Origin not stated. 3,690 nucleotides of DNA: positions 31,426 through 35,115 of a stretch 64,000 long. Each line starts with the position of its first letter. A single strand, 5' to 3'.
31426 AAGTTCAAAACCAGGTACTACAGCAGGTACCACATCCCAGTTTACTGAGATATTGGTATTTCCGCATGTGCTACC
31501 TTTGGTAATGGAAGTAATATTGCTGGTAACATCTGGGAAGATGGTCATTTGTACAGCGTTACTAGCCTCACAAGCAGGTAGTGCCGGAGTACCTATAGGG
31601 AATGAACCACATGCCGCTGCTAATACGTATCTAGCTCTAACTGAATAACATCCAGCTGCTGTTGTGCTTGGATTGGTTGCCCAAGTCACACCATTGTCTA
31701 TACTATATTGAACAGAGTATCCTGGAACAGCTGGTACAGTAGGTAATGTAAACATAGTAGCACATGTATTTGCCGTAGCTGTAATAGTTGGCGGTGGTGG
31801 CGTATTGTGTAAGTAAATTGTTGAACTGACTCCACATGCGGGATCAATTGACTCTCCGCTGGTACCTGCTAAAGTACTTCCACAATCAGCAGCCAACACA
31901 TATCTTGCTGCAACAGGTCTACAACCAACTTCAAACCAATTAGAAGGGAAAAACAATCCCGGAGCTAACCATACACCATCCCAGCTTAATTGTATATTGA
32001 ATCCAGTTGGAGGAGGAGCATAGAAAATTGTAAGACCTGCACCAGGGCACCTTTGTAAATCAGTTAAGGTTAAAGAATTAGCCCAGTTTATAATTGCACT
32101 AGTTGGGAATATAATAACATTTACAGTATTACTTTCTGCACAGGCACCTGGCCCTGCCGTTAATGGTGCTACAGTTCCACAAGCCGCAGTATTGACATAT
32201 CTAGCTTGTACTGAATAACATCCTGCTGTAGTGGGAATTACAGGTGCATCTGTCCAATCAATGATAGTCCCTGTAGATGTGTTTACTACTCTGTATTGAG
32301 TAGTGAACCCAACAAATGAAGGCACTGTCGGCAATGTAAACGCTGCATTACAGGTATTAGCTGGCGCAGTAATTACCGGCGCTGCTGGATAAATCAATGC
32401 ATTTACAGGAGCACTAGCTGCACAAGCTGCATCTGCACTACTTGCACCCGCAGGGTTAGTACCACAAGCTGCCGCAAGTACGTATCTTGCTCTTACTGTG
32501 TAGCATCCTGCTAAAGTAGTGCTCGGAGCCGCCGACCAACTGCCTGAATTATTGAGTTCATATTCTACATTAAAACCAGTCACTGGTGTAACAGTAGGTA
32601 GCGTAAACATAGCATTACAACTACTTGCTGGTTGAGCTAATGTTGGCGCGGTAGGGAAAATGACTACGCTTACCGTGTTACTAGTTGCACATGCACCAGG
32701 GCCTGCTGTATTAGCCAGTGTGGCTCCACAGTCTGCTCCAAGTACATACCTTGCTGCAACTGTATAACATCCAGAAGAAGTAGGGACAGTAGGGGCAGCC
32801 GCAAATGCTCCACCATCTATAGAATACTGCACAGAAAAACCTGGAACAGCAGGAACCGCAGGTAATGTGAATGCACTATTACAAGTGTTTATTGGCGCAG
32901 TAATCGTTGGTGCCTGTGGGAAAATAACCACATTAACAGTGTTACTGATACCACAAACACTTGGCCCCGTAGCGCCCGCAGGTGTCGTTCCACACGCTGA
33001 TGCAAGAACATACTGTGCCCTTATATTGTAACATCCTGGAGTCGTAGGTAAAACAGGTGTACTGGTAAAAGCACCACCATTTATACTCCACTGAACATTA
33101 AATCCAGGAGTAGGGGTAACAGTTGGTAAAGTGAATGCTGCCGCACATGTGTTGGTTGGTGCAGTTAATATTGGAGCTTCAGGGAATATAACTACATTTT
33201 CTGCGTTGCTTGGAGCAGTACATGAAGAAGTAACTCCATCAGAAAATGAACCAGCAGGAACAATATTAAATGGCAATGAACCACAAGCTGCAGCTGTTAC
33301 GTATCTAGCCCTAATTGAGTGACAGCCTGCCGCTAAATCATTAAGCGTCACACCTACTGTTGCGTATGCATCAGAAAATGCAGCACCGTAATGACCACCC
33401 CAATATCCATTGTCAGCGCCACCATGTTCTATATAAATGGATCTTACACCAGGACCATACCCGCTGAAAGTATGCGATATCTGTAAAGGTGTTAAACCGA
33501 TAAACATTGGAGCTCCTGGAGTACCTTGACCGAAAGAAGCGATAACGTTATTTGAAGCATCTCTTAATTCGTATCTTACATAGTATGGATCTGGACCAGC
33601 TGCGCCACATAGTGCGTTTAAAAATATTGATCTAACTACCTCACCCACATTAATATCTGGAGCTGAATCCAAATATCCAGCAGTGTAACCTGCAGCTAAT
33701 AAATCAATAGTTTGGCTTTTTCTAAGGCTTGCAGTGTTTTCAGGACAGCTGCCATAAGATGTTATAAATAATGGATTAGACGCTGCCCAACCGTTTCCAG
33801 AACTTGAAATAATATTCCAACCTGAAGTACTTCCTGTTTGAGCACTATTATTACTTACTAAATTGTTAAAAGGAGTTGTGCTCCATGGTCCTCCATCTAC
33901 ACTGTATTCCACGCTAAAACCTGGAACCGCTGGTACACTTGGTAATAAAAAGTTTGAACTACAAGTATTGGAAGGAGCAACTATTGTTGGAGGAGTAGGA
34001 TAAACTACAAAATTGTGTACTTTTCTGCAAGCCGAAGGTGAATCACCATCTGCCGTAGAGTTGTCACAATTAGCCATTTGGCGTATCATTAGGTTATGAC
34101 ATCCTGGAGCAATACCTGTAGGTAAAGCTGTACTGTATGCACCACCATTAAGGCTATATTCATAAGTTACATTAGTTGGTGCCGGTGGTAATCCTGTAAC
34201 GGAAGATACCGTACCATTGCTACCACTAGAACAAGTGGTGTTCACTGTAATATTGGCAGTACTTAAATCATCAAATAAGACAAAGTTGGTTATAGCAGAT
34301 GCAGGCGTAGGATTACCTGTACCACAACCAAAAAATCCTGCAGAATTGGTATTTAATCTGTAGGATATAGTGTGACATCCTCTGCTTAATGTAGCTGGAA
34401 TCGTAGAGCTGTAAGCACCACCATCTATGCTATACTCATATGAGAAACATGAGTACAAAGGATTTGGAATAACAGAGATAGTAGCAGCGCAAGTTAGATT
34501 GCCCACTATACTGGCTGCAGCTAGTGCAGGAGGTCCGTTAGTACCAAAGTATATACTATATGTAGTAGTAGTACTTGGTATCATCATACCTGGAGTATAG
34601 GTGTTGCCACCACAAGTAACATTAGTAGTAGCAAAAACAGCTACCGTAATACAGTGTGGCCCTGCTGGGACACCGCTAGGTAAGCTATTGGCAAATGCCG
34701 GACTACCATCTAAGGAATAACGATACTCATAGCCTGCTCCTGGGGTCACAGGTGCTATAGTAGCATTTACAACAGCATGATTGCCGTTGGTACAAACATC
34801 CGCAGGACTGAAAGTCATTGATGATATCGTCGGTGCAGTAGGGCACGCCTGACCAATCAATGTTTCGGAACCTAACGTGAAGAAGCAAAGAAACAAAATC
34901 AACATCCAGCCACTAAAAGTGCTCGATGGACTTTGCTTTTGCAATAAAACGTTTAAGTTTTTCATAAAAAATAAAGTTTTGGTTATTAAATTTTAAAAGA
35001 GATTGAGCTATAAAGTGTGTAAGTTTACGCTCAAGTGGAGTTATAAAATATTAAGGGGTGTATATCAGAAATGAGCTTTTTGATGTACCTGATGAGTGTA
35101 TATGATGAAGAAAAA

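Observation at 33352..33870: Eukaryote-type FBA (F-box-associated, Fbs1/FBXO2-like glycan-binding) domain nested inside a repeat of the 5,073-aa T9SS adhesin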

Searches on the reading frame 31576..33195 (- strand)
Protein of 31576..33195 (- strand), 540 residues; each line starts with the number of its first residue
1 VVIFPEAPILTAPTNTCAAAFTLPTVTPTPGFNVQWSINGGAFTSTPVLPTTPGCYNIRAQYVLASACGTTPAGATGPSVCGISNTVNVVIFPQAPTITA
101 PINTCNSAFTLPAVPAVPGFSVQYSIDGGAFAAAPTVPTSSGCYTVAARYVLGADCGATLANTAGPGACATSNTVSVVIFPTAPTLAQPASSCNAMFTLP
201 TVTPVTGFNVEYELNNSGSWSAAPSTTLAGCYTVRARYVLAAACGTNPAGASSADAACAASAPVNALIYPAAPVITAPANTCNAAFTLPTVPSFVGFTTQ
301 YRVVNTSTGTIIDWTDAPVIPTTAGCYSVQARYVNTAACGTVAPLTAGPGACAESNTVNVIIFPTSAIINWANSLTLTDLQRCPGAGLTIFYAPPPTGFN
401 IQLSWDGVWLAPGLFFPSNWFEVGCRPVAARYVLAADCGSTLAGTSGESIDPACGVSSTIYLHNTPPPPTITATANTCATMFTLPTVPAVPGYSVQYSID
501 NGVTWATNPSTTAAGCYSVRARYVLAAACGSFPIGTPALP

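Call 70: find_homologous_proteins(query=window:31576-33195:-, max_evalue=0.00001)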
Query window:31576-33195:- (540 aa): 49 proteins with E <= 0.00001 among 8000 candidates.
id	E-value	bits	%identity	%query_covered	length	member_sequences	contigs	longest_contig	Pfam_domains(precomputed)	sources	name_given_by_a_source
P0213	9.9e-156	538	50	68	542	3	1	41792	PF22633.4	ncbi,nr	ncbi:MAG: hypothetical protein IPG00_13135 [Saprospiraceae bacterium]|nr:hypothetical protein [Sapro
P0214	3.3e-143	497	58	61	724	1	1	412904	-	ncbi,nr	ncbi:MAG: hypothetical protein IPL95_02840 [Saprospiraceae bacterium]|nr:hypothetical protein [Sapro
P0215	2.4e-123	431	58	56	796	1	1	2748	PF03174.20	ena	-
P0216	1.6e-109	386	60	45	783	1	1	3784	PF21471.4,PF03174.20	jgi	jgi:hypothetical protein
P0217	5.9e-101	357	49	63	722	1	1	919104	-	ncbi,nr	ncbi:MAG: hypothetical protein IPL35_00260 [Sphingobacteriales bacterium]|nr:hypothetical protein [S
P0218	1.4e-93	333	36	90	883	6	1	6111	PF21471.4,PF03174.20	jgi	jgi:hypothetical protein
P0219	1.7e-92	329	49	66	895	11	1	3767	PF21471.4,PF03174.20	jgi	jgi:hypothetical protein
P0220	4.7e-90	321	37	82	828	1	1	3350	PF21471.4,PF03174.20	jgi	jgi:hypothetical protein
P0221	9.2e-88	314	42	84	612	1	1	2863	PF24312.2,PF03174.20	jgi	-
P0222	1.2e-87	313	42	54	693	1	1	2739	-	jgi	jgi:hypothetical protein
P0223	1.3e-86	310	51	52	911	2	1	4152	PF19406.6,PF21471.4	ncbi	-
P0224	8.6e-86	307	43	58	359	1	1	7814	PF03174.20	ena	-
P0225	7.1e-85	304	44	59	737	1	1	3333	PF21722.5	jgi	jgi:hypothetical protein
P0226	7.5e-85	304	45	41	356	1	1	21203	-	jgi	jgi:hypothetical protein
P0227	1.3e-84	303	50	47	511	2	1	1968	-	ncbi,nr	ncbi:MAG TPA: hypothetical protein PK611_08935, partial [Saprospiraceae bacterium]|nr:hypothetical p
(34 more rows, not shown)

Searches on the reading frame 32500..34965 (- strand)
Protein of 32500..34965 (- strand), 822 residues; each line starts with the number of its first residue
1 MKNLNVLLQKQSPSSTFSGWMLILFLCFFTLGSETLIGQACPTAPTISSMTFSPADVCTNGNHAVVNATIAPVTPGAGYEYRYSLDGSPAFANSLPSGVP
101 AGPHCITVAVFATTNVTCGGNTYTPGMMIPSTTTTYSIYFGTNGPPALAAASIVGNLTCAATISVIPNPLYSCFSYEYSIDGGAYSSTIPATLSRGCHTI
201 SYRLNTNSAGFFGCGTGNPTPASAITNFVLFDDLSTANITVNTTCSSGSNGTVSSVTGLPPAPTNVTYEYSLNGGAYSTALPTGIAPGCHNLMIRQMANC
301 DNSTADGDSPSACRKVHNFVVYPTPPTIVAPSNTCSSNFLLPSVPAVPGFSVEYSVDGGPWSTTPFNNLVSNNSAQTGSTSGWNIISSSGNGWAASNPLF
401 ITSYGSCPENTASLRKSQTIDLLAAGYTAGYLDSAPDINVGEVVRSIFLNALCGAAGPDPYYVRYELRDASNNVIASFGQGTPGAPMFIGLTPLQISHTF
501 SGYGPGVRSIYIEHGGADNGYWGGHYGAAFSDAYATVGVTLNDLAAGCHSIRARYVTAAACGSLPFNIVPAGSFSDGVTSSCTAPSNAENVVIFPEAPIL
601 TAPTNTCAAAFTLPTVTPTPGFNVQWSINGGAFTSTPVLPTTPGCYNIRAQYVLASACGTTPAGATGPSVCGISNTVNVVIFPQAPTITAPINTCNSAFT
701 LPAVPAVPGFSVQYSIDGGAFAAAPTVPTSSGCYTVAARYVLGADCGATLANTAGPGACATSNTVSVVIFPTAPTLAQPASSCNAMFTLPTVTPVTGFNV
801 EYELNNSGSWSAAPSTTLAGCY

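Call 4: search_protein_families(library=pfam, proteins=[window:32500-34965:-], max_evalue=1)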
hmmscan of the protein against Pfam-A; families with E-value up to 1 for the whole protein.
window:32500-34965:- (822 aa): 2 families
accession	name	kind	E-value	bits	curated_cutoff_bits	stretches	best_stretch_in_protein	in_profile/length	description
PF04300.19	FBA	-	8.8e-19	68.4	32.4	1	368-537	9-175/175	F-box associated region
PF03174.19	CHB_HEX_C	-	8.4e-06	26.1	23.6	0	346-363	31-49/76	Chitobiase/beta-hexosaminidase C-terminal domain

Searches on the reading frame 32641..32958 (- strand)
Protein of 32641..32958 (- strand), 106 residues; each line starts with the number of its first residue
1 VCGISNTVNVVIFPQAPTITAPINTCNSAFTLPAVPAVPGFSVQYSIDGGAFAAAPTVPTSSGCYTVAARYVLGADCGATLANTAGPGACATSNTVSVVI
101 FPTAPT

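Call 84: predict_structure(alignment_id=A7)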
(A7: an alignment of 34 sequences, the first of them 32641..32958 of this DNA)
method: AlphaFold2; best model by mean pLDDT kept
length: 106 residues; sequences in the alignment: 34
mean_pLDDT: 84.7   pTM: 0.74
mean pLDDT of the five models: 84.7, 81.3, 80.8, 79.5, 76.3
residues with pLDDT >= 90: 48; 70-90: 40; 50-70: 18; < 50: 0
segments of 3 or more residues with pLDDT < 50: none
pLDDT, mean of each block of 10 residues (from residue 1): 66 89 70 91 94 90 90 92 89 88 65
secondary structure, 60 per line:
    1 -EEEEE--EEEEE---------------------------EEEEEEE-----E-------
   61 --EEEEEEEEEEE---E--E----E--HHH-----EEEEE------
elements in order: E2-6 E9-13 E41-47 E63-73 E96-100

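Call 86: fold_search(model_id=the predicted structure, library=pdb)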
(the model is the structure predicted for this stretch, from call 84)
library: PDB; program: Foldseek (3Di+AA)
matches with E <= 10: 163; with E <= 0.001: 0
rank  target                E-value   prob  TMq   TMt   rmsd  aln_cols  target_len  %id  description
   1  6e57_C                1.7e-01  0.75  0.43  0.14   7.0       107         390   14  Bacteroides ovatus mixed-linkage glucan utilization locus (MLGUL) SGBP-B in complex with mixed-linkage heptasaccharide (released 2019-05-29)
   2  6e57_A                1.8e-01  0.66  0.40  0.13   7.6       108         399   16  Bacteroides ovatus mixed-linkage glucan utilization locus (MLGUL) SGBP-B in complex with mixed-linkage heptasaccharide (released 2019-05-29)
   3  7biz_A                1.9e-01  0.69  0.40  0.12   7.6       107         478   18  Structure of a B12 binding lipoprotein from Bacteroides thetaiotaomicron (released 2022-03-02)
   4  6e57_D                2.3e-01  0.54  0.38  0.13   7.7       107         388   15  Bacteroides ovatus mixed-linkage glucan utilization locus (MLGUL) SGBP-B in complex with mixed-linkage heptasaccharide (released 2019-05-29)
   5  6e57_B                3.4e-01  0.69  0.43  0.14   7.1       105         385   15  Bacteroides ovatus mixed-linkage glucan utilization locus (MLGUL) SGBP-B in complex with mixed-linkage heptasaccharide (released 2019-05-29)
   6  7biz_B                3.4e-01  0.41  0.37  0.11   9.3       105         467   18  Structure of a B12 binding lipoprotein from Bacteroides thetaiotaomicron (released 2022-03-02)
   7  6bxz_C                5.3e-01  0.18  0.30  0.13   8.7       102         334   17  Crystal Structure of Pig Protocadherin-15 EC10-MAD12 (released 2018-11-28)
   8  9fls_A                5.6e-01  0.84  0.50  0.19   4.2        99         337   17  CryoEM structure of the fragment-3 (2061-2397) in the grappling hook protein A (GhpA) in the bacterium Aureispira sp.  (released 2024-10-16)
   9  6se9_A                6.6e-01  0.33  0.30  0.04  10.9        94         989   22  Cold-adapted beta-D-galactosidase from Arthrobacter sp. 32cB mutant E441Q in complex with lactose bound in shallow mod (released 2019-09-11)
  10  5k6z_A                7.3e-01  0.15  0.32  0.13  11.9       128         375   11  Sidekick chimera containing sidekick-2 immunoglobulin domains 1-2 and sidekick-1 immunoglobulin domains 3-4 (released 2016-09-28)
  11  8ovq                  8.2e-01  0.11  0.28  0.17   8.4       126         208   16  Crystal structure of Geodia cydonium sponge adhesion molecule long form (SAML). (released 2024-06-26)
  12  2yn3_D                8.6e-01  0.44  0.47  0.27   5.6       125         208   16  Structural insight into the giant calcium-binding adhesin SiiE: implications for the adhesion of Salmonella enterica t (released 2013-04-03)
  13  2dl9_MODEL_1_A        8.6e-01  0.15  0.33  0.33   7.1       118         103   15  Solution structure of the Ig-like domain of human Leucine-rich repeat-containing protein 4 (released 2006-10-17)
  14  2o0i                  1.0e+00  0.38  0.38  0.25   4.8        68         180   15  crystal structure of the R185A mutant of the N-terminal domain of the Group B Streptococcus Alpha C protein (released 2007-02-06)
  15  4wiq                  1.1e+00  0.44  0.48  0.26   4.4       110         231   16  The structure of Murine alpha-Dystroglycan T190M mutant N-terminal domain. (released 2015-05-13)
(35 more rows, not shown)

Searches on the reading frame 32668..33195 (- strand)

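Call 46: search_protein_families(library=pfam, proteins=[window:32668-33195:-], max_evalue=1)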
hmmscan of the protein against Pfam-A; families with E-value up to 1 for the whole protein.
seq(176 aa): 1 family
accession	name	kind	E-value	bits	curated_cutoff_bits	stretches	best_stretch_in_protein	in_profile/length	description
PF03174.19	CHB_HEX_C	-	0.015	15.7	23.6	1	115-132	30-47/76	Chitobiase/beta-hexosaminidase C-terminal domain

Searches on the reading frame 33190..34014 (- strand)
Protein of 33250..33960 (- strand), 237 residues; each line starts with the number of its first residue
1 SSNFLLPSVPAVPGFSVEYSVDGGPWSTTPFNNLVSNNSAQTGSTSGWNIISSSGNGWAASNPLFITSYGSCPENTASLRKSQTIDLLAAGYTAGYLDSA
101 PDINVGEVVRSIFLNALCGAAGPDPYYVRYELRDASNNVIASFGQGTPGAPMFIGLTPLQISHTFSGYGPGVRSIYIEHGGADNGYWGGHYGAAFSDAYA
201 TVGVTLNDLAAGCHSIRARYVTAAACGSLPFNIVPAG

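Call 4: search_protein_families(library=pfam, proteins=[window:33250-33960:-], max_evalue=1)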
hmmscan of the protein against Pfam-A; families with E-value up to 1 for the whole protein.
window:33250-33960:- (237 aa): 2 families
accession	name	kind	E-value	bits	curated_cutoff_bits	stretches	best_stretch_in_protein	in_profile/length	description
PF04300.19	FBA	-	4.4e-20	72.6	32.4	1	33-202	9-175/175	F-box associated region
PF03174.19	CHB_HEX_C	-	0.17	12.3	23.6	1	11-28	31-49/76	Chitobiase/beta-hexosaminidase C-terminal domain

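Call 5: search_solved_structures(query=window:33250-33960:-, max_evalue=1, show_alignments=3)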
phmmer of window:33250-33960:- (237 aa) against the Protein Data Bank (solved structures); distinct sequences matched with E-value up to 1: 9.
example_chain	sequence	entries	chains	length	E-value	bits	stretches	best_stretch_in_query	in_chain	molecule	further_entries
1umi_A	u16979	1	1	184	2e-15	60.6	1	33-198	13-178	F-box only protein 2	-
1umh_A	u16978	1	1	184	4.2e-15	59.5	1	34-198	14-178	F-box only protein 2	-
2e33_A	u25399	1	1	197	5.2e-15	59.2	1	34-198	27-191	F-box only protein 2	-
8zuh_A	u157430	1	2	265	7e-15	58.8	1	54-200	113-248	F-box only protein 6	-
2rj2_A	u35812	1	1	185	9.5e-15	58.4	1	43-198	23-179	F-box only protein 2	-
2e31_A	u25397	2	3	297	1.8e-14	57.5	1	34-198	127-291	F-box only protein 2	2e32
5b4n_A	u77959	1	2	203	2.6e-13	53.7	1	65-197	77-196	F-box only protein 2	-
3wso_A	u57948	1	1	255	5.9e-12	49.2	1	65-202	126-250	F-box only protein 44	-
3m1r_A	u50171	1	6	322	0.98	12.5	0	138-216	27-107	Formimidoylglutamase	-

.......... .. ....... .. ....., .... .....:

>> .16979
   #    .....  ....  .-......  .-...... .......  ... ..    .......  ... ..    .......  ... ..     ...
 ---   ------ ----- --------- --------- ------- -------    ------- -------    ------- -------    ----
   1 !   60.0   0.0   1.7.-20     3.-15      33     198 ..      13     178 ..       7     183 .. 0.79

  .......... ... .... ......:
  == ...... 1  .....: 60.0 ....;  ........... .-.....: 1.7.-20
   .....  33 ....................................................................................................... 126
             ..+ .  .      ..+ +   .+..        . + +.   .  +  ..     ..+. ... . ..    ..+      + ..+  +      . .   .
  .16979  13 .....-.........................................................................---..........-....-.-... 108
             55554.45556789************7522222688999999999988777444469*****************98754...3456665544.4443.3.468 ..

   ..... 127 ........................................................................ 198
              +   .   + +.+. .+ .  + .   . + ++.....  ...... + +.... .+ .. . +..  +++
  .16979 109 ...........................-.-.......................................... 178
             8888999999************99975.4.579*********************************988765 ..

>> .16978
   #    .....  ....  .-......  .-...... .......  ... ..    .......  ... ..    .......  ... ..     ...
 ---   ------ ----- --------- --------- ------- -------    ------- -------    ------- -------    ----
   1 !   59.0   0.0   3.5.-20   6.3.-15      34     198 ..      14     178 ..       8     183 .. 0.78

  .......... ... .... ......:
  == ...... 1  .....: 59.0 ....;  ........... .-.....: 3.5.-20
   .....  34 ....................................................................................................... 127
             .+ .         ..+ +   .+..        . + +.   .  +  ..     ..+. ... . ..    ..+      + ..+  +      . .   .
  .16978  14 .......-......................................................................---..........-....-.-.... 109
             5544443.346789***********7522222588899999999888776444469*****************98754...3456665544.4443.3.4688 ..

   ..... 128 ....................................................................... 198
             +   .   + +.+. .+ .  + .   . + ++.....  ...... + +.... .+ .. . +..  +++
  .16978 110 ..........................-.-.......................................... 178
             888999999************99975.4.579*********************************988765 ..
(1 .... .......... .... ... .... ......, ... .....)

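Call 55: predict_structure(alignment_id=A4)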
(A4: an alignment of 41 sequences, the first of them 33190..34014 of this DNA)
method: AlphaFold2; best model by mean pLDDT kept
length: 275 residues; sequences in the alignment: 41
mean_pLDDT: 80.3   pTM: 0.73
mean pLDDT of the five models: 80.3, 79.4, 79.0, 78.0, 76.5
residues with pLDDT >= 90: 124; 70-90: 76; 50-70: 50; < 50: 25
segments of 3 or more residues with pLDDT < 50: 244-254, 263-275
pLDDT, mean of each block of 10 residues (from residue 1): 65 65 77 83 75 93 96 88 83 85 94 94 95 65 96 98 96 94 97 97 74 94 65 80 48 50 45 30
secondary structure, 60 per line:
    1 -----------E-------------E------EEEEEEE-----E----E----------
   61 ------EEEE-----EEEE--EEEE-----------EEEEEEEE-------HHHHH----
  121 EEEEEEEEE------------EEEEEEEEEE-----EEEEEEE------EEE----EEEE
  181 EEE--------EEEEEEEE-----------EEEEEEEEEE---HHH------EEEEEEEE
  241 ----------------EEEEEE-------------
elements in order: E33-39 E67-70 E76-79 E82-85 E97-104 H112-116 E121-129 E142-151 E157-163 E170-172 E177-183 E192-199 E211-220 E233-240 E257-262

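Call 58: fold_search(model_id=the predicted structure, library=pdb)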
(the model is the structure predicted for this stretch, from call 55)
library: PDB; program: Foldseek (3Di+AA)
matches with E <= 10: 1327; with E <= 0.001: 53
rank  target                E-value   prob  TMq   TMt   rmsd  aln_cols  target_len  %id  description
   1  2rj2                  1.3e-12  1.00  0.52  0.76   3.0       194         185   27  Crystal Structure of the Sugar Recognizing SCF Ubiquitin Ligase at 1.7 Resolution (released 2008-10-14)
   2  1umi_A                1.3e-12  1.00  0.52  0.76   3.5       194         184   27  Structural basis of sugar-recognizing ubiquitin ligase (released 2004-04-06)
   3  1umh                  1.5e-12  1.00  0.51  0.76   3.6       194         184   27  Structural basis of sugar-recognizing ubiquitin ligase (released 2004-04-06)
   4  8zuh_A                2.2e-12  1.00  0.51  0.55   2.7       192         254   31  Crystal structure of bovine Fbs2/Skp1/Man3GlcNAc2 complex (released 2024-09-04)
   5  3wso_A                5.1e-12  1.00  0.49  0.54   4.2       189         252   26  Crystal structure of the Skp1-FBG3 complex (released 2015-03-25)
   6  2e31_A                7.1e-12  1.00  0.47  0.52   6.6       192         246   27  Structural basis for selection of glycosylated substrate by SCFFbs1 ubiquitin ligase (released 2007-03-20)
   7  8zuh_C                9.9e-12  1.00  0.51  0.57   3.2       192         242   31  Crystal structure of bovine Fbs2/Skp1/Man3GlcNAc2 complex (released 2024-09-04)
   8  5b4n_A                1.2e-11  1.00  0.47  0.73   4.5       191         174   29  Structure analysis of function associated loop mutant of substrate recognition domain of Fbs1 ubiquitin ligase (released 2016-09-14)
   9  2e33_A                1.6e-11  1.00  0.49  0.77   4.7       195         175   27  Structural basis for selection of glycosylated substrate by SCFFbs1 ubiquitin ligase (released 2007-03-20)
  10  2e32_A                2.3e-11  1.00  0.49  0.56   4.7       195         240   27  Structural basis for selection of glycosylated substrate by SCFFbs1 ubiquitin ligase (released 2007-03-20)
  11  5w6h_A                1.0e-06  1.00  0.36  0.15   5.5       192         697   14  Crystal structure of Bacteriophage CBA120 tailspike protein 4 enzymatically active domain (TSP4dN, orf213) (released 2018-10-24)
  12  6zps_AAA              7.8e-06  1.00  0.36  0.18   6.4       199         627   14  Structure of Unliganded MgGH51 a-L-Arabinofuranosidase Crystal Type 3 Collected at 2.75 A (released 2020-11-11)
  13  4xup_C                1.2e-05  1.00  0.36  0.55   5.5       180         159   12  Structure of the N-terminal CBM22-1-CBM22-2 tandem domain from Paenibacillus barcinonensis Xyn10C (released 2015-06-03)
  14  7kwc                  1.7e-05  1.00  0.30  0.33  15.3       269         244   13  Surface glycan-binding protein B (truncated) from Bacteroides thetaiotaomicron (released 2021-02-17)
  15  3p6b_A                1.9e-05  1.00  0.37  0.51   5.9       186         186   11  The crystal structure of CelK CBM4 from Clostridium thermocellum (released 2011-08-24)
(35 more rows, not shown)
